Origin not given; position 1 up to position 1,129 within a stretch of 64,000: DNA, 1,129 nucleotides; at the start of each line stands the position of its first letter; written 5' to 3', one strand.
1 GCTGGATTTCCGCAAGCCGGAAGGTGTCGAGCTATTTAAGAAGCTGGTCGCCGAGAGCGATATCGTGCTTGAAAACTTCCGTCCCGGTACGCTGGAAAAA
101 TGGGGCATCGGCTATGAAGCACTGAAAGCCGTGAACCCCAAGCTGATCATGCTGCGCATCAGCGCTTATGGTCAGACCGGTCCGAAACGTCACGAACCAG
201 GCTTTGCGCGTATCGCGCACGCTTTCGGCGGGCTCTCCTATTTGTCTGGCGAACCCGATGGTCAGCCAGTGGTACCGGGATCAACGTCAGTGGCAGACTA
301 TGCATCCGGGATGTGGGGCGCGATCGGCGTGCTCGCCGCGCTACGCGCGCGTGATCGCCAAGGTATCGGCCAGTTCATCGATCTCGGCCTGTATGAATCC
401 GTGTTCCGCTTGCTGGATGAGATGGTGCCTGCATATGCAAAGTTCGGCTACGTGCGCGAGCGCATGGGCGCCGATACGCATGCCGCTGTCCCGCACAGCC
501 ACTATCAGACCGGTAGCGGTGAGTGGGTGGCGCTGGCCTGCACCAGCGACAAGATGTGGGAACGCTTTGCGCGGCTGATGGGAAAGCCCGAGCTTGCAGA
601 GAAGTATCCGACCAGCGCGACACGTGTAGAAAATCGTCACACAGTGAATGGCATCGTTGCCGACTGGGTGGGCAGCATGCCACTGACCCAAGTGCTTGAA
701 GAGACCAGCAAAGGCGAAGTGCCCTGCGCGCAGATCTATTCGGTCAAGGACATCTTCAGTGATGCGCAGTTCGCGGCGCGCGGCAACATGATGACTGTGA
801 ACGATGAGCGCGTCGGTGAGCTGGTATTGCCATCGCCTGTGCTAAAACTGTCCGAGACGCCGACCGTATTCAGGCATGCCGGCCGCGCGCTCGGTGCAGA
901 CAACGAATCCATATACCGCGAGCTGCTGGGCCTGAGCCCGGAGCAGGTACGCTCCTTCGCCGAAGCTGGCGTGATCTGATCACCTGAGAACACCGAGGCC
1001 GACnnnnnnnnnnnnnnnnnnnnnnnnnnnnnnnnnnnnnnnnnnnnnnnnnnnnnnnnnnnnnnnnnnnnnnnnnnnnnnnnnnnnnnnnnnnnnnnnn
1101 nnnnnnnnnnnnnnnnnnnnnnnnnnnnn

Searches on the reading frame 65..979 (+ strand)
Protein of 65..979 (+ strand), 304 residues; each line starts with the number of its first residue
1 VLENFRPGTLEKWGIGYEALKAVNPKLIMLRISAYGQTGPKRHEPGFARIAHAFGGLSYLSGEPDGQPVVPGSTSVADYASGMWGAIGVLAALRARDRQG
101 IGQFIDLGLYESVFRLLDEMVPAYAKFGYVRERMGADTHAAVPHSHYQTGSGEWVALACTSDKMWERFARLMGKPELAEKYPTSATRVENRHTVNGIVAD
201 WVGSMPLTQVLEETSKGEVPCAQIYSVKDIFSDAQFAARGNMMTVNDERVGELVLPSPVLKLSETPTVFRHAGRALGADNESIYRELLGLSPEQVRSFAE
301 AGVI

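Call 39: search_protein_families(library=pfam, alignment_id=A3, max_evalue=0.00001)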
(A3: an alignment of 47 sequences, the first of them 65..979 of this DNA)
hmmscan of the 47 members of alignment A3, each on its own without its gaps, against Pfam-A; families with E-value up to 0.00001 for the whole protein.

A. member 1, window:65-979:+ (304 aa): 1 family
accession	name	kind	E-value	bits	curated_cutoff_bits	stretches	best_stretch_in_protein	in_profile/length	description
PF02515.22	CoA_transf_3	-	5.3e-73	246.7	23.3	1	2-280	89-366/366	CoA-transferase family III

B. families by the number of members that match (of 47 scanned): 60 families (the first 25 are shown)
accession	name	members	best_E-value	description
PF13458.12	Peripla_BP_6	4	1.3e-106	Periplasmic binding protein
PF13561.12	adh_short_C2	4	1.2e-61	Enoyl-(Acyl carrier protein) reductase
PF00106.31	adh_short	4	2.3e-41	short chain dehydrogenase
PF02653.21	BPD_transp_2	4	1.8e-36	Branched-chain amino acid transport system / permease component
PF00005.33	ABC_tran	4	1e-35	ABC transporter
PF01094.35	ANF_receptor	4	5.9e-31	Receptor family ligand binding region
PF13433.12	Peripla_BP_5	4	5.4e-24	Periplasmic binding protein domain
PF13304.12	AAA_21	4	9e-10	AAA domain, putative AbiEii toxin, Type IV TA system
PF08659.16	KR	4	2e-09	KR domain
PF00378.25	ECH_1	2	1.5e-61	Enoyl-CoA hydratase/isomerase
PF16113.10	ECH_2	2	8.8e-31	Enoyl-CoA hydratase/isomerase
PF00107.32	ADH_zinc_N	2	1.1e-29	Zinc-binding dehydrogenase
PF00528.27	BPD_transp_1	2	6.5e-27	Binding-protein-dependent transport system inner membrane component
PF01979.26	Amidohydro_1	2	2.7e-26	Amidohydrolase family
PF10604.15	Polyketide_cyc2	2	3.3e-25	Polyketide cyclase / dehydrase and lipid transport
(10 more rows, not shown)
